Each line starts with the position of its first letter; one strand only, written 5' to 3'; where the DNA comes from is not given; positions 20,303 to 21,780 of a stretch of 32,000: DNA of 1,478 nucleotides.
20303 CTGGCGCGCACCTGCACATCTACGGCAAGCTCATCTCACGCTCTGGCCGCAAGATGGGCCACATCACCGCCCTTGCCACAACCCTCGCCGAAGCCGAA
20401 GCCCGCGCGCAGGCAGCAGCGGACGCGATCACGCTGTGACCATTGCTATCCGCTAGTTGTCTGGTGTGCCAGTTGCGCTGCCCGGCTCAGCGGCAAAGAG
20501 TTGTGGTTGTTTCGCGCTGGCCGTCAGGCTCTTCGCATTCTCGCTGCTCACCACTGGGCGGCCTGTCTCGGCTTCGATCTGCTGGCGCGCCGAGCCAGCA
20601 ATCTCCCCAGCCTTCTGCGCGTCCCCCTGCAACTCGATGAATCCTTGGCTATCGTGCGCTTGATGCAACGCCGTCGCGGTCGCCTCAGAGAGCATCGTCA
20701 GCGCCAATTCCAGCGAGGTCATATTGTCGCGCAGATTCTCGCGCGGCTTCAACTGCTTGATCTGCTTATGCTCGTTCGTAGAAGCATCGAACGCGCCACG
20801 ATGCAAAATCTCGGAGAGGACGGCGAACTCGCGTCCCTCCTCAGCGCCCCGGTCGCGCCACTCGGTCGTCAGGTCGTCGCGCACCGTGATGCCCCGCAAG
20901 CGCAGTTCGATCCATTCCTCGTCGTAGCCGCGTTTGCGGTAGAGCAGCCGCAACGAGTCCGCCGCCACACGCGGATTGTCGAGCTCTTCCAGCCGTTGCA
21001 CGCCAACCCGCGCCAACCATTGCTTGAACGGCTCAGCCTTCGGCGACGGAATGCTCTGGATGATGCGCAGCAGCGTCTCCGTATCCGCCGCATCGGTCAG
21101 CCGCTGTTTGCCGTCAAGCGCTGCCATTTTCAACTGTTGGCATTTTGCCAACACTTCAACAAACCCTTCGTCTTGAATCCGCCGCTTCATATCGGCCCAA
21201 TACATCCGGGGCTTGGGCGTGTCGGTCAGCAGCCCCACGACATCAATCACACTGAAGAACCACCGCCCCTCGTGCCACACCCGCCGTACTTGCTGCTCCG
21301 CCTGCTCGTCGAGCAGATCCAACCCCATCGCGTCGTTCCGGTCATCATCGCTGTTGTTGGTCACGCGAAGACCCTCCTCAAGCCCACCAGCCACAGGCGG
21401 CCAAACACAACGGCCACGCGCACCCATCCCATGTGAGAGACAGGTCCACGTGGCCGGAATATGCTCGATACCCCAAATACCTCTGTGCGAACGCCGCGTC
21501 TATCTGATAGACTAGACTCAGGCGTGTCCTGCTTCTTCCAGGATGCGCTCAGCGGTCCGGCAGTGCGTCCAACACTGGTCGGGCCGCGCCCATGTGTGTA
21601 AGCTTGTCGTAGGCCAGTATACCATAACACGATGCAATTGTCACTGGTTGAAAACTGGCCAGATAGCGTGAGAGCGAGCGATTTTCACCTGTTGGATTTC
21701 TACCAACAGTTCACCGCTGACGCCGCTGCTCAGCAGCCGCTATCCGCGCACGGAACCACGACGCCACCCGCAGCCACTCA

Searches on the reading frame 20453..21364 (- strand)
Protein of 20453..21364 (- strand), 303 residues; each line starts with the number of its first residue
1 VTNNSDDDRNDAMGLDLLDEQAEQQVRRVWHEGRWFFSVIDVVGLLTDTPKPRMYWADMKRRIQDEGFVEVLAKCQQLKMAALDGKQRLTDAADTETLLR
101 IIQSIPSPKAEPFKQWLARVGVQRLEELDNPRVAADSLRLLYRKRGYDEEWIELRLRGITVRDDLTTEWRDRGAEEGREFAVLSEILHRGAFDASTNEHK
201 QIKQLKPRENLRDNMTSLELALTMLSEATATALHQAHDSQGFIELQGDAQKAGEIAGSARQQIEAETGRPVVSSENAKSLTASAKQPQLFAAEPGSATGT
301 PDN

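Call 9: search_protein_families(library=pfam, proteins=[window:20453-21364:-], max_evalue=0.01)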
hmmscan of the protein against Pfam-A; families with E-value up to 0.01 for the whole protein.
window:20453-21364:- (303 aa): 1 family
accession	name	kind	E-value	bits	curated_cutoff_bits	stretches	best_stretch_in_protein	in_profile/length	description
PF02498.22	Bro-N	-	3.6e-08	34.4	25.6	1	25-118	1-91/96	BRO family, N-terminal domain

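Call 33: search_protein_families(library=ncbifam, proteins=[window:20453-21364:-], max_evalue=0.01)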
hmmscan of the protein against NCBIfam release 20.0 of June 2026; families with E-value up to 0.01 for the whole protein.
window:20453-21364:- (303 aa): 1 family
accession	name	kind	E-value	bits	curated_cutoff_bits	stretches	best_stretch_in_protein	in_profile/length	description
NF008573.0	PRK11525.1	equivalog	0.0027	17.1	242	1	148-228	135-216/288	DNA damage-inducible protein D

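Call 34: search_protein_families(library=padloc, proteins=[window:20453-21364:-], max_evalue=0.01)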
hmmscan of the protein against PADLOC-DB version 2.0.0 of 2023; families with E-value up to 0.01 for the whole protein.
window:20453-21364:- (303 aa): 3 families
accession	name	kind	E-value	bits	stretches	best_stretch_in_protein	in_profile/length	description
PDLC04920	PDC-S13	-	2.2e-107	356.7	1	22-286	11-275/286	-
PDLC04841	PDC-S04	-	4.1e-18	64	1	23-118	12-111/292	-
PDLC04919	PDC-S13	-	4.1e-05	21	1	145-246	127-228/281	-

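Call 38: find_homologous_proteins(query=window:20453-21364:-, max_evalue=1e-10)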
Query window:20453-21364:- (303 aa): 7990 proteins with E <= 1e-10 among 8000 candidates; the best 120 are listed.
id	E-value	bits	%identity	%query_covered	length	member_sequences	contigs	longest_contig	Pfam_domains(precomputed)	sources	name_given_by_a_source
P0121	7.1e-196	667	100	100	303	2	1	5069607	PF02498.23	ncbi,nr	ncbi:MAG: hypothetical protein OJF49_002341 [Ktedonobacterales bacterium]|nr:MAG: hypothetical prote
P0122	1.8e-146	505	79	99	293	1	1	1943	PF02498.23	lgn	-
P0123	3.0e-146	504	78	99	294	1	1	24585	PF02498.23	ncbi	ncbi:MAG TPA: Bro-N domain-containing protein [Ktedonobacterales bacterium]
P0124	3.2e-145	501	77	98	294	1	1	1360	PF02498.23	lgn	-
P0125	5.3e-145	500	77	98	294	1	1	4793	PF02498.23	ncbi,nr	ncbi:MAG TPA: Bro-N domain-containing protein [Ktedonobacterales bacterium]|nr:Bro-N domain-containi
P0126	3.2e-144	497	77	98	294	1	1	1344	PF02498.23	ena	-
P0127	5.5e-143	493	76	99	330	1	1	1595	PF02498.23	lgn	-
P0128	2.4e-135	468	77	92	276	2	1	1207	PF02498.23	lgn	-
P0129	9.3e-135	466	73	94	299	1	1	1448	PF02498.23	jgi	jgi:hypothetical protein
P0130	9.8e-134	463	72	97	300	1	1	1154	PF02498.23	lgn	-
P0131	1.1e-133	463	70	97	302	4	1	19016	PF02498.23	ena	-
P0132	6.5e-133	460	70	97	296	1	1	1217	PF02498.23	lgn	-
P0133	1.8e-132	459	73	94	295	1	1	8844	PF02498.23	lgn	-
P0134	9.0e-132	457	73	93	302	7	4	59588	PF02498.23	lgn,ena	-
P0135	5.6e-131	454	71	94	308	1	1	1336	PF02498.23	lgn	-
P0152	1.7e-123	429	68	96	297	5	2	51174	PF02498.23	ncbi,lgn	ncbi:MAG TPA: Bro-N domain-containing protein [Ktedonobacterales bacterium]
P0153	2.6e-123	429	66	96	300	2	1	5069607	PF02498.23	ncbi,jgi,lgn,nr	ncbi:MAG: hypothetical protein OJF49_002854 [Ktedonobacterales bacterium]|jgi:hypothetical protein|n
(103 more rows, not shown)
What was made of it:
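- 20453..21364 (-): Gene B: Bro-N / DinD-family protein (303 aa, GTG start, ribosome-binding site AGGAGGG). Pfam Bro-N (call 9); PADLOC PDC-S13 model PDLC04920, 2e-107 (call 34); 100% identical to P0121 (call 38).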

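Call 39: find_encoding_contigs(protein=P0153, flank=3000, max_places=3)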
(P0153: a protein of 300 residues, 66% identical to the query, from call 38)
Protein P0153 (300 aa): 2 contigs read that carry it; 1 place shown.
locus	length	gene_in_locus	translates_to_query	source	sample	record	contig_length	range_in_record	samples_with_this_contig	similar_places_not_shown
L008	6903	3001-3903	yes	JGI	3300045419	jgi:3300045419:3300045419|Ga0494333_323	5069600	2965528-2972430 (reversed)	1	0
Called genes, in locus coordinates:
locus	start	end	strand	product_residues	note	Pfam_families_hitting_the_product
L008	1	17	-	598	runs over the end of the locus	PF08439:Peptidase_M3_N, PF01432:Peptidase_M3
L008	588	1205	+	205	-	-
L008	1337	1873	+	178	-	-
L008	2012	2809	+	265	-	PF00106:adh_short, PF08659:KR, PF13561:adh_short_C2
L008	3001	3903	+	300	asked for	PF02498:Bro-N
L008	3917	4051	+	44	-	-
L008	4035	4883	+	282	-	PF13468:Glyoxalase_3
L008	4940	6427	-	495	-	-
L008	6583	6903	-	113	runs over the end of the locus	-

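Call 40: find_encoding_contigs(protein=P0123, flank=3000, max_places=3)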
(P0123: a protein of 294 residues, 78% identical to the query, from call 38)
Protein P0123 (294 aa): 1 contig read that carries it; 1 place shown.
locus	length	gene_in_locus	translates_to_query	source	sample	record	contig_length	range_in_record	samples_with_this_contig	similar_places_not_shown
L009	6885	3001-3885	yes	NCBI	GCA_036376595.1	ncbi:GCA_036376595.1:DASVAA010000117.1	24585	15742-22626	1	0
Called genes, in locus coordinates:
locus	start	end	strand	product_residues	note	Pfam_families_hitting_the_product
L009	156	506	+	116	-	PF00477:LEA_5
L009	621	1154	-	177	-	-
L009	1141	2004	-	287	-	PF01656:CbiA, PF02374:ArsA_ATPase (weak), PF06564:CBP_BcsQ (faint), PF09140:MipZ (faint), PF10609:ParA (faint), PF13614:AAA_31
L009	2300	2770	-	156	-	PF21818:DUF6884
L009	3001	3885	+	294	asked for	PF02498:Bro-N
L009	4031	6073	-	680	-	PF00723:Glyco_hydro_15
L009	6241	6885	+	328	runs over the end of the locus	-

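Call 41: find_encoding_contigs(protein=P0125, flank=3000, max_places=3)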
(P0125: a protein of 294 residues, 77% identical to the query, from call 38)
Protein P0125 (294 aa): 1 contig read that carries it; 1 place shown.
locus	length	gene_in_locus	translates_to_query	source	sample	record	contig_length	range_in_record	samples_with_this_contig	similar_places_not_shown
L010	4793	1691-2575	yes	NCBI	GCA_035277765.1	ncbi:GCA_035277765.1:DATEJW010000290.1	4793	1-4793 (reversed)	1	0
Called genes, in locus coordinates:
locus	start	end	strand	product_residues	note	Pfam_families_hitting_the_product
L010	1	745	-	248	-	PF01656:CbiA, PF02374:ArsA_ATPase (weak), PF06564:CBP_BcsQ (faint), PF09140:MipZ (faint), PF10609:ParA (weak), PF13614:AAA_31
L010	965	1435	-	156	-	PF21818:DUF6884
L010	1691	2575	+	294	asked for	PF02498:Bro-N (weak)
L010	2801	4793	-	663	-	PF00723:Glyco_hydro_15, PF22422:MGH1-like_GH (faint)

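Call 43: find_encoding_contigs(protein=P0127, flank=1500, max_places=3)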
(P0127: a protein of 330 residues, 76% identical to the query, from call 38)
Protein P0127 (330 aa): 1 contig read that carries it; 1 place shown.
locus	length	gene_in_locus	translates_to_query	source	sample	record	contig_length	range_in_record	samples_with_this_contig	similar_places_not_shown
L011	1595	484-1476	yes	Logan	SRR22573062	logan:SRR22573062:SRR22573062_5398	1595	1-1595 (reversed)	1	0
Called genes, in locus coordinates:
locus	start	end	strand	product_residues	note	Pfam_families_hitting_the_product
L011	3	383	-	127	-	?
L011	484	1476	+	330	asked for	PF02498:Bro-N (weak)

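Call 44: find_encoding_contigs(protein=P0122, flank=1500, max_places=3)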
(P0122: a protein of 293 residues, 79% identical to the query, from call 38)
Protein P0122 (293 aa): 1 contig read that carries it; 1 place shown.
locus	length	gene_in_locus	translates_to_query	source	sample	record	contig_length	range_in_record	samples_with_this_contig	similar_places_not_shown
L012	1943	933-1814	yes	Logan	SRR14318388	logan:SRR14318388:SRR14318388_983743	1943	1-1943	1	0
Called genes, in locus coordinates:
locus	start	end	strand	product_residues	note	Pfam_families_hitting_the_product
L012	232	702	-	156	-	PF21818:DUF6884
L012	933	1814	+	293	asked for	PF02498:Bro-N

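Call 85: find_encoding_contigs(protein=P0134, flank=1500, max_places=5)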
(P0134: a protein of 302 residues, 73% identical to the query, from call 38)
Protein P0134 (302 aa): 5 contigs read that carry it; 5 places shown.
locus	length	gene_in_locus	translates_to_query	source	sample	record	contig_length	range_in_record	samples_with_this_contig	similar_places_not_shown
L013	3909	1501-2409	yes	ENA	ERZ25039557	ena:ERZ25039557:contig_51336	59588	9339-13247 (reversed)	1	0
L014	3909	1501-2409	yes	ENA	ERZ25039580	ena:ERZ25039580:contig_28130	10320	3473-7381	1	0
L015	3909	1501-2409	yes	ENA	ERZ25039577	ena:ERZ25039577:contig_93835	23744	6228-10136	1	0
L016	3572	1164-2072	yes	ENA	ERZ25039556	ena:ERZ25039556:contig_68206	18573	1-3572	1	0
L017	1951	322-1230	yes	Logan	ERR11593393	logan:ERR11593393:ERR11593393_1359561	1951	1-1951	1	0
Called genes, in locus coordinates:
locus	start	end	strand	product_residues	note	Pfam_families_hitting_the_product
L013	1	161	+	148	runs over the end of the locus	PF06418:CTP_synth_N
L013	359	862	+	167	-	PF00117:GATase (weak)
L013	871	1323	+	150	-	PF00117:GATase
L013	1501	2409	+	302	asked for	PF02498:Bro-N (weak)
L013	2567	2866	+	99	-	-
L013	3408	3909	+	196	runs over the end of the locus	-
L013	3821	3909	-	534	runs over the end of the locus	PF01326:PPDK_N, PF00391:PEP-utilizers (faint)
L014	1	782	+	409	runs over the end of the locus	PF06418:CTP_synth_N, PF00117:GATase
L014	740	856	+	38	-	PF00117:GATase (weak)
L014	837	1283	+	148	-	PF00117:GATase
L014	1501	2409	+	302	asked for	PF02498:Bro-N (weak)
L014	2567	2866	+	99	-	-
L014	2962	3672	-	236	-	PF02896:PEP-utilizers_C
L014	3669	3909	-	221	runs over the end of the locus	-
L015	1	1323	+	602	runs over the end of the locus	PF06418:CTP_synth_N, PF00117:GATase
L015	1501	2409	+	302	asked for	PF02498:Bro-N (weak)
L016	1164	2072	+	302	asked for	PF02498:Bro-N (weak)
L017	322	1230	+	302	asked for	PF02498:Bro-N (weak)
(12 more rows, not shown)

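Call 86: find_encoding_contigs(protein=P0152, flank=1500, max_places=5)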
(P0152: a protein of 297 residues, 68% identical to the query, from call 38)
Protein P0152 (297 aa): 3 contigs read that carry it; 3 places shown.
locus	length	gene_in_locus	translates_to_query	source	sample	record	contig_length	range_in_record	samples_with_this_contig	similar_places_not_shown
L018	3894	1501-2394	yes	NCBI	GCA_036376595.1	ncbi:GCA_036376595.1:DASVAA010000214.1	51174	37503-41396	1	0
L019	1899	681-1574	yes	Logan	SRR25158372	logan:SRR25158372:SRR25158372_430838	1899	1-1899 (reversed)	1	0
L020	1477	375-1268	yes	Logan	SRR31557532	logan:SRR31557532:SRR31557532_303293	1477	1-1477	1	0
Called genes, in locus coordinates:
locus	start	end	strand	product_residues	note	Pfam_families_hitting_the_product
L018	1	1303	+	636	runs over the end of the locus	-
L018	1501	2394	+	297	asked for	PF02498:Bro-N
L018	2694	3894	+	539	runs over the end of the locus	PF02366:PMT (weak), PF13231:PMT_2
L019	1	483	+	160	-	?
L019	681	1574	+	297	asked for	PF02498:Bro-N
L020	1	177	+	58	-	?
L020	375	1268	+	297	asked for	PF02498:Bro-N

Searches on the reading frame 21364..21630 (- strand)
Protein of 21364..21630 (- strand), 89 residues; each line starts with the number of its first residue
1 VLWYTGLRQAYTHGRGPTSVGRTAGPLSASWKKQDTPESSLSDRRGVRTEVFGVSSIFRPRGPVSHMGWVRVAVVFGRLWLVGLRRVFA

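Call 57: find_homologous_proteins(query=window:21364-21630:-, max_evalue=10)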
Query seq(89 aa): 6 candidates shared short words with the query, none scored E <= 10.
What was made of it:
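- Tried and rejected: A protein search with the 89-aa open frame of leader B, meant to catch mis-called ORFs in other copies: no hit (call 57).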
